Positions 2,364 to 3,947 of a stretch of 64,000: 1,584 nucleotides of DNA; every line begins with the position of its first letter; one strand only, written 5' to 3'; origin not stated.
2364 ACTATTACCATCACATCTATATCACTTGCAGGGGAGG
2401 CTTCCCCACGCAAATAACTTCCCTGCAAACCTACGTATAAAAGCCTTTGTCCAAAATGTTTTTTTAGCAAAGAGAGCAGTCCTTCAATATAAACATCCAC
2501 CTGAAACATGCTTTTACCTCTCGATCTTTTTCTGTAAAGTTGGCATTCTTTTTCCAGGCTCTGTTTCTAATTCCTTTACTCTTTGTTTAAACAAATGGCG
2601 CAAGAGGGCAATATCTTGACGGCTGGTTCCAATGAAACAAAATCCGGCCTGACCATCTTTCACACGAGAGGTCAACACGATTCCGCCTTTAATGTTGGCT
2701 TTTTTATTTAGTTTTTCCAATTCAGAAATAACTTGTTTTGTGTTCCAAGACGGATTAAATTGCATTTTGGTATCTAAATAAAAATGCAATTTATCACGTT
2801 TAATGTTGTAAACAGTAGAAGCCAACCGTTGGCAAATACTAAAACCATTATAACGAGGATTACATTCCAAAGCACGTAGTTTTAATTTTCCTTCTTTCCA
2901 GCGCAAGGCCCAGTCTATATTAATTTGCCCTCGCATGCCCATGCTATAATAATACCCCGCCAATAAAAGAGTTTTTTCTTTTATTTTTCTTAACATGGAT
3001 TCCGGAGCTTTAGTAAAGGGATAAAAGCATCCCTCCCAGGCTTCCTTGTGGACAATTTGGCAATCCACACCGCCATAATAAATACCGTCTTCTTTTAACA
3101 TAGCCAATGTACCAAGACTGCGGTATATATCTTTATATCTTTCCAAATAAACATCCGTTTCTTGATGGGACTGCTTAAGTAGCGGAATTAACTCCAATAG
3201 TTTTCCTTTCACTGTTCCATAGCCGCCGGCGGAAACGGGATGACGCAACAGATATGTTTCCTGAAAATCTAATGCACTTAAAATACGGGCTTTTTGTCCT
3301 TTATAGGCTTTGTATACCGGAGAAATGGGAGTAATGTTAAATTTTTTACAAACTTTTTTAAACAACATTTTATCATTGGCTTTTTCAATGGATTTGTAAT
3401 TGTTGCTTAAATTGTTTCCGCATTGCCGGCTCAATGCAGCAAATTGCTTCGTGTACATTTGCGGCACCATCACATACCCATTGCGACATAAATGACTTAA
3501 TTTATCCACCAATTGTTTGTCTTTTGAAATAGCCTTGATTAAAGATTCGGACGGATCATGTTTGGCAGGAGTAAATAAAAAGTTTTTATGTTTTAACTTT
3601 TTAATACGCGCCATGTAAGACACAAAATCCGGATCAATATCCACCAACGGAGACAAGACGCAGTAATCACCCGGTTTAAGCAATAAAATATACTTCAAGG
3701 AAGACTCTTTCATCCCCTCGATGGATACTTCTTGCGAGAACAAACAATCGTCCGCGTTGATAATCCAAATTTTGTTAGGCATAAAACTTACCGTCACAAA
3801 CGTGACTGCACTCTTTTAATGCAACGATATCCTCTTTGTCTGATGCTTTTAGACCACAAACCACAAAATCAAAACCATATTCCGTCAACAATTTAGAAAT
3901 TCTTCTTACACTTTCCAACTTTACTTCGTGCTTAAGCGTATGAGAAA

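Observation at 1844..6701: Compact orphan biosynthetic cluster: radical SAM + PGM1-like ATP-grasp ligase + nucleotidyltransferase // methyltransferase + MFS exporter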

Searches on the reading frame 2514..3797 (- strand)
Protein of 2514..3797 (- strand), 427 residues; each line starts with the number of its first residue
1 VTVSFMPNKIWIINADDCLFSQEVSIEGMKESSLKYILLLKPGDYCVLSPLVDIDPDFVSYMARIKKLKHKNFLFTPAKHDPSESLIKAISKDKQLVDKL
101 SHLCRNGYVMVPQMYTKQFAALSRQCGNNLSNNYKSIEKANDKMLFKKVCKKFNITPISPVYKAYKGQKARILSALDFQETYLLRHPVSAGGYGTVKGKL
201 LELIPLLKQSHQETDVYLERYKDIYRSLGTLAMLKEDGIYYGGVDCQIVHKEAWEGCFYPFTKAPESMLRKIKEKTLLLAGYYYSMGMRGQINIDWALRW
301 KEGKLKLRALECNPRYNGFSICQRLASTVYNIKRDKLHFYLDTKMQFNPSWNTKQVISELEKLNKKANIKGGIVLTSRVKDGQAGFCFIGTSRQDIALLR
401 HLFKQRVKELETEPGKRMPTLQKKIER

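Call 4: search_protein_families(library=pfam, proteins=[window:2514-3797:-], max_evalue=0.01)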
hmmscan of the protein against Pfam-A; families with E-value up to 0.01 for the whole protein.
window:2514-3797:- (427 aa): 1 family
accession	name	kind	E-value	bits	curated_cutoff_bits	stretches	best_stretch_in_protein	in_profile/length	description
PF18604.6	PreAtp-grasp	-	1.1e-05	26.4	27.5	1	37-127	5-93/94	Pre ATP-grasp domain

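Call 5: search_protein_families(library=ncbifam, proteins=[window:2514-3797:-], max_evalue=0.01)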
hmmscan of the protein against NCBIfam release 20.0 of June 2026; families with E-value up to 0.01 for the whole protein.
window:2514-3797:- (427 aa): 0 families

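Call 6: search_protein_families(library=padloc, proteins=[window:2514-3797:-], max_evalue=0.1)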
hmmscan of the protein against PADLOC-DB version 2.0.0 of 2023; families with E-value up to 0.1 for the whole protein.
window:2514-3797:- (427 aa): 1 family
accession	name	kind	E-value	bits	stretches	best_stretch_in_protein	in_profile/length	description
PDLC00560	JetA3|JetA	-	0.0023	14.9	1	328-380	144-195/511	Unknown function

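Call 9: find_homologous_proteins(query=window:2514-3797:-, max_evalue=0.001)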
Query window:2514-3797:- (427 aa): 31 proteins with E <= 0.001 among 4967 candidates.
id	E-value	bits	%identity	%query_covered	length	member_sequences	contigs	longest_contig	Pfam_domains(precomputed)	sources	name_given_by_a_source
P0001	2.2e-283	957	99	99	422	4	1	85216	-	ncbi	-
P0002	6.9e-204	696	73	95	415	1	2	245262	-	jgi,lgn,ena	-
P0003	1.7e-198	678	71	95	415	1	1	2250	-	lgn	-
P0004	1.5e-183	629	66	96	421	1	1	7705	-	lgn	-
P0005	4.2e-183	627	65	94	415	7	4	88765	PF18604.7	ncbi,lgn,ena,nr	ncbi:MAG: hypothetical protein J6Y25_00620 [Elusimicrobiaceae bacterium]|nr:hypothetical protein [El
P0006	6.9e-177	607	63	95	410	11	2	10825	-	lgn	-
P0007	1.2e-167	576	60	96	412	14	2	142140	-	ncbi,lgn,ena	-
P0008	3.3e-166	571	59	96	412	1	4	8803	-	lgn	-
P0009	3.4e-166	571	59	96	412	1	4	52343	-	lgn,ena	-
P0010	5.9e-166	571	59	96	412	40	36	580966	-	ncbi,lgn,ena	-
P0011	1.6e-165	569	59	96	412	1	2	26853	-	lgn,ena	-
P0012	6.9e-160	551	59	94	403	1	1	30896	-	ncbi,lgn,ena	-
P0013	2.5e-159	549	58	94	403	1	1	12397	-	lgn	-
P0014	5.7e-158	544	56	96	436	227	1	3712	-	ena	-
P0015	1.0e-156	540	55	95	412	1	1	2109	-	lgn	-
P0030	1.1e-127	444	47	95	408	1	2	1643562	-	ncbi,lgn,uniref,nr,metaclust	ncbi:hypothetical protein Emin_0095 [Elusimicrobium minutum Pei191]|uniref:ATP-grasp domain-containi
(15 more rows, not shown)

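Call 10: find_encoding_contigs(protein=P0030, flank=8000, max_places=3)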
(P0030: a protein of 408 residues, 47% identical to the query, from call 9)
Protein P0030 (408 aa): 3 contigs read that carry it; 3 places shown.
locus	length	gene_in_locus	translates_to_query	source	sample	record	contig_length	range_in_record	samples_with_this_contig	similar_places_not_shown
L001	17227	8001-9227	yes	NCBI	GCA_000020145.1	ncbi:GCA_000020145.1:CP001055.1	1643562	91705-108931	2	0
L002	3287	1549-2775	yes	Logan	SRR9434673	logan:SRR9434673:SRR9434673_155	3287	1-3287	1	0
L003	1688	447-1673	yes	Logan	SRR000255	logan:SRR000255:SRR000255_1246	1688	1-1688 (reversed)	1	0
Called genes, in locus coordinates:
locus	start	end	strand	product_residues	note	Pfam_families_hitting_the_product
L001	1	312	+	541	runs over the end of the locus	PF00933:Glyco_hydro_3, PF01915:Glyco_hydro_3_C (faint)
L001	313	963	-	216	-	PF09335:VTT_dom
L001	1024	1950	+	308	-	PF00072:Response_reg, PF00990:GGDEF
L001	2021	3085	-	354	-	PF02540:NAD_synthase (faint), PF03054:tRNA_Me_trans, PF24167:DUF7411 (faint), PF20259:tRNA_Me_trans_M, PF20258:tRNA_Me_trans_C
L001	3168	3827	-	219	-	-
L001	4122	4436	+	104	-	PF00829:Ribosomal_L21p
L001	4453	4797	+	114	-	PF01016:Ribosomal_L27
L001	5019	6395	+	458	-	PF01018:GTP1_OBG, PF02421:FeoB_N, PF01926:MMR_HSR1, PF09269:DUF1967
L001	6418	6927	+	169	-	PF07963:N_methyl, PF16734:Pilin_GH (weak)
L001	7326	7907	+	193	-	-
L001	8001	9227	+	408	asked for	-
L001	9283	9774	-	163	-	PF07963:N_methyl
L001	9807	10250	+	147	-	PF01590:GAF, PF13185:GAF_2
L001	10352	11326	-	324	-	-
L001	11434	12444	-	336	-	-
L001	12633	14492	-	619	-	PF00012:HSP70, PF06723:MreB_Mbl, PF00012:HSP70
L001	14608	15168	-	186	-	PF01025:GrpE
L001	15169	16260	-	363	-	PF01628:HrcA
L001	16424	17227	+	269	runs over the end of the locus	PF01026:TatD_DNase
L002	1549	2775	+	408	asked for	-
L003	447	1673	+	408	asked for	-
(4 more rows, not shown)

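Call 11: find_encoding_contigs(protein=P0010, flank=8000, max_places=3)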
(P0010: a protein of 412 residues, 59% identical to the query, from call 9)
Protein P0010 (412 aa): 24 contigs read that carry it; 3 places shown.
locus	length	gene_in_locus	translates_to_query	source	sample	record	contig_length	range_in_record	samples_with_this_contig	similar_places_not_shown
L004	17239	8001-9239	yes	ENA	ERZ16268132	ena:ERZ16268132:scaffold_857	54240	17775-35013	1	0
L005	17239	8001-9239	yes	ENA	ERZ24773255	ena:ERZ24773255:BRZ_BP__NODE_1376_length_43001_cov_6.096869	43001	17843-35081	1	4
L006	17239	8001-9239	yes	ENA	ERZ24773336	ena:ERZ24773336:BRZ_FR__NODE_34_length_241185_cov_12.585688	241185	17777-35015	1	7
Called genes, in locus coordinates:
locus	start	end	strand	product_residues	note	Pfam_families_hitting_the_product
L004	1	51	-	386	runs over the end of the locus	-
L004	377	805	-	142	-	PF03479:PCC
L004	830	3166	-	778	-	PF00456:Transketolase_N, PF02779:Transket_pyr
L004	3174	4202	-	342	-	PF05343:Peptidase_M42, PF04389:Peptidase_M28 (faint), PF01546:Peptidase_M20 (weak), PF02127:Peptidase_M18 (faint)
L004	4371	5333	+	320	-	PF01116:F_bP_aldolase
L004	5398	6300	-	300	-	PF01926:MMR_HSR1, PF02421:FeoB_N, PF02492:cobW (faint), PF03193:RsgA_GTPase (faint), PF09439:SRPRB (weak), PF10662:PduV-EutP (weak), PF00009:GTP_EFTU, PF07650:KH_2, +1 more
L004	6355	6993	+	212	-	PF01427:Peptidase_M15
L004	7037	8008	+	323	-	PF04055:Radical_SAM (weak)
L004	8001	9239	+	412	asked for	-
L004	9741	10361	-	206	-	PF16561:AMPK1_CBM (weak)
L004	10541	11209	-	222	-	-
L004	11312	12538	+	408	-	PF00890:FAD_binding_2, PF01266:DAO, PF01946:Thi4 (faint), PF03486:HI0933_like, PF07992:Pyr_redox_2 (weak), PF12831:FAD_oxidored (weak), PF13450:NAD_binding_8, PF22780:HI0933_like_1st, +1 more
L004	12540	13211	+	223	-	-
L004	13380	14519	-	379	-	-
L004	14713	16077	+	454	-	PF00871:Acetate_kinase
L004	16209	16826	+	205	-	PF01865:PhoU_div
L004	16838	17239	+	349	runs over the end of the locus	PF01384:PHO4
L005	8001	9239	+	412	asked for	-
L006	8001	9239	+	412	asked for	-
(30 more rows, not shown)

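Call 13: find_related_loci(query=A1, collection=genome_contigs, flank=10000)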
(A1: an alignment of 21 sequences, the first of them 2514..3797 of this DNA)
Query A1 (427 aa) in genome_contigs; peptide patterns used: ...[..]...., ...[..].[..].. (x = any residue, [..] = any of these).
108 stretches matched a pattern; 66 encode a relative of the query (tblastn E <= 1e-3); 57 distinct loci.
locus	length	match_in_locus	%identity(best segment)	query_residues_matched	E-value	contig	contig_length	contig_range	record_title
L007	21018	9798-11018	64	1-408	0e+0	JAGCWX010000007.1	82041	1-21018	MAG: Elusimicrobiaceae bacterium isolate RGIG10197 Yak_Rumen-5__c262074, whole genome shotgun sequence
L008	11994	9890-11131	60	2-416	6e-174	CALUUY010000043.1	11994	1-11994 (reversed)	MAG: uncultured Elusimicrobiales bacterium isolate BRZ_KN__bin69 genome assembly, contig: BRZ_KN__NODE_7472_length_11994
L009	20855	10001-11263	59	2-423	1e-171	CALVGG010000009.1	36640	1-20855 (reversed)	MAG: uncultured Elusimicrobiales bacterium isolate BRZ_EQ__bin77 genome assembly, contig: BRZ_EQ__NODE_2110_length_36640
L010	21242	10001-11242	59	2-416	2e-171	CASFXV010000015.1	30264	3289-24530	uncultured bacterium isolate B32_L2_393393_idba_bin.39 genome assembly, contig: B32_L2_393393_idba_bin.39.fa_scaffold_10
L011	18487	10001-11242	59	2-416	2e-171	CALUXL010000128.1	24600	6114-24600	MAG: uncultured Elusimicrobiales bacterium isolate E09__bin129 genome assembly, contig: E09__k127_7467993, whole genome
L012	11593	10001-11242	58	2-416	3e-170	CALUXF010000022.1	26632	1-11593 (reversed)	MAG: uncultured Elusimicrobiales bacterium isolate BRZ_RC__bin78 genome assembly, contig: BRZ_RC__NODE_1243_length_26632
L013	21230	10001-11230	56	6-416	2e-161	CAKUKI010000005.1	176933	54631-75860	MAG: uncultured Elusimicrobiales bacterium isolate REFINED_METABAT215_TOP10_CONTIGS_1500_ASSEMBLY_K77_MERGED__Hadza_MoBi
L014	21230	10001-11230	56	6-416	3e-161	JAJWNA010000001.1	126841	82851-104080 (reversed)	MAG: Candidatus Avelusimicrobium faecicola isolate B40_60.fa NODE_9_length_126841_cov_13.482561, whole genome shotgun se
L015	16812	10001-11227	56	2-411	1e-158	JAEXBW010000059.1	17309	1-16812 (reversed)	MAG: Elusimicrobia bacterium isolate OH_SFB_89 k127_1179392, whole genome shotgun sequence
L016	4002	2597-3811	54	2-407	1e-157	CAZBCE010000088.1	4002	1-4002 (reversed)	MAG TPA_asm: uncultured Elusimicrobium sp. isolate SRP216815_co1_216 genome assembly, contig: NODE_32949_length_4002_cov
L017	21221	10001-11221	50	2-409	8e-145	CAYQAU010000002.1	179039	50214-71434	MAG TPA_asm: uncultured Elusimicrobium sp. isolate SRP335695_co1_103 genome assembly, contig: NODE_12_length_179039_cov_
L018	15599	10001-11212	51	2-407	3e-144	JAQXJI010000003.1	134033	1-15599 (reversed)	MAG: Elusimicrobia bacterium isolate SUG1247 k141_2093913, whole genome shotgun sequence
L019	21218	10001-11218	46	6-411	9e-130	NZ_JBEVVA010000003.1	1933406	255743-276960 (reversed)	Elusimicrobium simillimum strain Sma112 Ga0392508_03, whole genome shotgun sequence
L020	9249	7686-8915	57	6-416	2e-163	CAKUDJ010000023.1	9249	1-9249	MAG: uncultured Elusimicrobiales bacterium isolate REFINED_METABAT215_TOP10_CONTIGS_1500_ASSEMBLY_K77_MERGED__Hadza_MoBi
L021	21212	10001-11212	53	2-407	3e-138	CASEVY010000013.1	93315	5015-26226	uncultured bacterium isolate SI.A83.metabat-bins.18 genome assembly, contig: SI.A83.metabat-bins.18.fa_k141_370702, whol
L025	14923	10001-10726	25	134-394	3e-7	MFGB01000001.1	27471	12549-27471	MAG: Candidatus Falkowbacteria bacterium RIFOXYA2_FULL_47_19 rifoxya2_full_scaffold_1151, whole genome shotgun sequence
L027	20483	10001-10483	26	243-412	5e-6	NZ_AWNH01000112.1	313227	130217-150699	Leptolyngbya sp. Heron Island J 92, whole genome shotgun sequence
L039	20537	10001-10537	23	135-320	6e-5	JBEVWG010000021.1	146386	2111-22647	MAG: Candidatus Thiodiazotropha sp. 6PLUC1 c_000000000005, whole genome shotgun sequence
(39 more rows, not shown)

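Call 17: search_solved_structures(query=A1, max_evalue=1, show_alignments=2)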
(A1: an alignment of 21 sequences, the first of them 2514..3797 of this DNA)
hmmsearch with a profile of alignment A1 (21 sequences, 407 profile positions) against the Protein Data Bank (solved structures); distinct sequences matched with E-value up to 1: 0.

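Call 24: predict_structure(alignment_id=A1)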
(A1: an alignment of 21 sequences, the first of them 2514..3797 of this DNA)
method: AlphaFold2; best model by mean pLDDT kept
length: 427 residues; sequences in the alignment: 21
mean_pLDDT: 83.7   pTM: 0.83
mean pLDDT of the five models: 83.7, 82.4, 78.6, 77.7, 75.2
residues with pLDDT >= 90: 192; 70-90: 176; 50-70: 26; < 50: 33
segments of 3 or more residues with pLDDT < 50: 1-4, 21-24, 250-252, 409-427
pLDDT, mean of each block of 10 residues (from residue 1): 64 73 57 86 93 92 93 91 88 97 95 87 92 79 88 91 86 88 73 71 87 84 81 88 78 69 91 96 89 88 89 83 93 94 85 94 93 93 92 95 73 35 30
secondary structure, 60 per line:
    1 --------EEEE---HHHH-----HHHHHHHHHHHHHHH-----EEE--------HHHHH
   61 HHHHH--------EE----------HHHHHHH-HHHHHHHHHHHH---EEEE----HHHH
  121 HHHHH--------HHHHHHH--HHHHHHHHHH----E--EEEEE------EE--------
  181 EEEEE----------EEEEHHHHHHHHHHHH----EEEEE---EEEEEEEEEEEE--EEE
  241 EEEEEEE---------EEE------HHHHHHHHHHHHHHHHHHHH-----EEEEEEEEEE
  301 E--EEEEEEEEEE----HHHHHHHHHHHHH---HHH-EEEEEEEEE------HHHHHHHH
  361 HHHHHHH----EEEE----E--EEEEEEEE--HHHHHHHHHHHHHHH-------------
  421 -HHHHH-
elements in order: E9-12 H16-19 H25-39 E45-47 H56-65 H86-92 H94-105 E109-112 H117-125 H134-140 H143-152 E160-164 E181-185 E196-199 H200-211 E216-220 E224-235 E238-247 E257-259 H266-285 E291-301 E304-313 H318-330 E338-346 H353-367 E372-375 E383-390 H393-407 H422-426

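Call 27: fold_search(model_id=the predicted structure, library=pdb)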
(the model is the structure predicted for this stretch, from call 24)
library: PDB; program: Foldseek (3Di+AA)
matches with E <= 10: 1253; with E <= 0.001: 480
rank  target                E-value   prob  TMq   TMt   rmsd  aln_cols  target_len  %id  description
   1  8ynd_D                9.6e-20  1.00  0.66  0.68   5.6       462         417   14  ATP-grasp peptide ligase from Streptomyces (released 2025-02-19)
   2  8ynd_C                7.5e-19  1.00  0.67  0.69   5.1       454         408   14  ATP-grasp peptide ligase from Streptomyces (released 2025-02-19)
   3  8ynd_B                1.4e-18  1.00  0.65  0.67   5.6       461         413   14  ATP-grasp peptide ligase from Streptomyces (released 2025-02-19)
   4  8ynd_A                2.5e-18  1.00  0.65  0.67   5.8       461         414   15  ATP-grasp peptide ligase from Streptomyces (released 2025-02-19)
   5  8yi6_A                3.1e-18  1.00  0.71  0.67   5.2       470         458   15  BesA wild-type from Streptomyces cattleyicolor (released 2025-03-05)
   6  8ynd_G                3.7e-18  1.00  0.67  0.68   5.3       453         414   15  ATP-grasp peptide ligase from Streptomyces (released 2025-02-19)
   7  8ynd_H                4.6e-18  1.00  0.68  0.70   5.2       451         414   15  ATP-grasp peptide ligase from Streptomyces (released 2025-02-19)
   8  8ynd_F                1.0e-17  1.00  0.66  0.68   5.2       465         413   15  ATP-grasp peptide ligase from Streptomyces (released 2025-02-19)
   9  8ynd_E                1.9e-17  1.00  0.66  0.67   5.7       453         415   15  ATP-grasp peptide ligase from Streptomyces (released 2025-02-19)
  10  8ynq_B                7.9e-17  1.00  0.66  0.68   4.9       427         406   15  ATP-grasp peptide ligase from Streptomyces (released 2025-02-19)
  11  8ynq_D                1.2e-16  1.00  0.65  0.68   4.9       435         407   15  ATP-grasp peptide ligase from Streptomyces (released 2025-02-19)
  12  8ynq_C                1.8e-16  1.00  0.65  0.67   5.4       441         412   14  ATP-grasp peptide ligase from Streptomyces (released 2025-02-19)
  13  8ynq_A                1.9e-16  1.00  0.66  0.69   5.0       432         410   15  ATP-grasp peptide ligase from Streptomyces (released 2025-02-19)
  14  3wvr_B                3.7e-16  1.00  0.70  0.70   4.9       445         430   12  Structure of ATP grasp protein with AMP (released 2014-11-19)
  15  3wvq_C                2.2e-15  1.00  0.71  0.71   4.7       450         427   13  Structure of ATP grasp protein (released 2014-11-19)
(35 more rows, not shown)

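Call 36: find_encoding_contigs(protein=P0001, flank=8000, max_places=2)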
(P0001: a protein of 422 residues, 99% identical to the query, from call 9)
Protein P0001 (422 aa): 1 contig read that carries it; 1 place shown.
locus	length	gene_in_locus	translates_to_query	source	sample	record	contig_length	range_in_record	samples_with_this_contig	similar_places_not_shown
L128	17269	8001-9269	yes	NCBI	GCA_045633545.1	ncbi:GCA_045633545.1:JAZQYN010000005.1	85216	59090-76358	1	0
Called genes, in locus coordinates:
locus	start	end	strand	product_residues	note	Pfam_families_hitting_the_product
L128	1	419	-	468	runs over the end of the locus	PF00933:Glyco_hydro_3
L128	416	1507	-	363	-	PF03702:AnmK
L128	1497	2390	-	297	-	PF13580:SIS_2 (weak), PF22198:GKRP_SIS_2 (weak), PF22645:GKRP_SIS_N, PF01380:SIS (faint), PF20741:GKRP-like_C (weak)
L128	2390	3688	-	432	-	PF07690:MFS_1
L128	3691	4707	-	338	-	PF01594:AI-2E_transport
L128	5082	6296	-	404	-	PF07690:MFS_1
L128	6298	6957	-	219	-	PF13489:Methyltransf_23, PF02353:CMAS, PF13847:Methyltransf_31, PF08241:Methyltransf_11, PF08242:Methyltransf_12, PF13649:Methyltransf_25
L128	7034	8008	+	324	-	-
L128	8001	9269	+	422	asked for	-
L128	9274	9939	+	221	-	PF01909:NTP_transf_2 (weak)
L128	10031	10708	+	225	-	PF01914:MarC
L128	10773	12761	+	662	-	PF00270:DEAD (weak), PF04851:ResIII, PF17757:UvrB_inter, PF27431:UvrB_3rd, PF00271:Helicase_C, PF12344:UvrB, PF02151:UVR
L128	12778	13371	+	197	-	PF03099:BPL_LplA_LipB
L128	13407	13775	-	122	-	PF00072:Response_reg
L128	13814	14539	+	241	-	PF01171:ATP_bind_3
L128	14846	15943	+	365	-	PF01628:HrcA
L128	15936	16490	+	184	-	PF01025:GrpE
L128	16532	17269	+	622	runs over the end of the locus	PF00012:HSP70, PF06723:MreB_Mbl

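Call 50: search_protein_representatives(alignment_id=A1)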
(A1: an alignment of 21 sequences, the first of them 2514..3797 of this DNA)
Query: 21 sequences, 407 profile positions. Proteins with E-value up to 0.001 (for the whole library): 166; up to 1e-10: 82; up to 1e-30: 47. The best 150 are listed.
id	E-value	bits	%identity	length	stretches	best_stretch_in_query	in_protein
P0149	2.5e-135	467.9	-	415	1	1-404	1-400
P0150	7.8e-61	222.6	-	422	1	3-396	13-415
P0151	6.6e-57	209.6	-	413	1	4-392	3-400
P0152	1.7e-56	208.3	-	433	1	3-398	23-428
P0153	1.2e-50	189.0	-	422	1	3-401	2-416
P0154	1.9e-49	185.0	-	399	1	4-333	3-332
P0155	8.4e-48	179.6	-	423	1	3-394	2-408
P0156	4.4e-47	177.3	-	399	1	4-346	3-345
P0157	8.4e-46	173.0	-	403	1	4-392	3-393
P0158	2.7e-45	171.4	-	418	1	3-401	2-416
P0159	8.4e-45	169.8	-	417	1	4-386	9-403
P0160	2.0e-44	168.5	-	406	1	3-401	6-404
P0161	1.1e-43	166.1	-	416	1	4-396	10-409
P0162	1.8e-43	165.4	-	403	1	4-399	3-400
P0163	2.4e-43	165.0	-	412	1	4-329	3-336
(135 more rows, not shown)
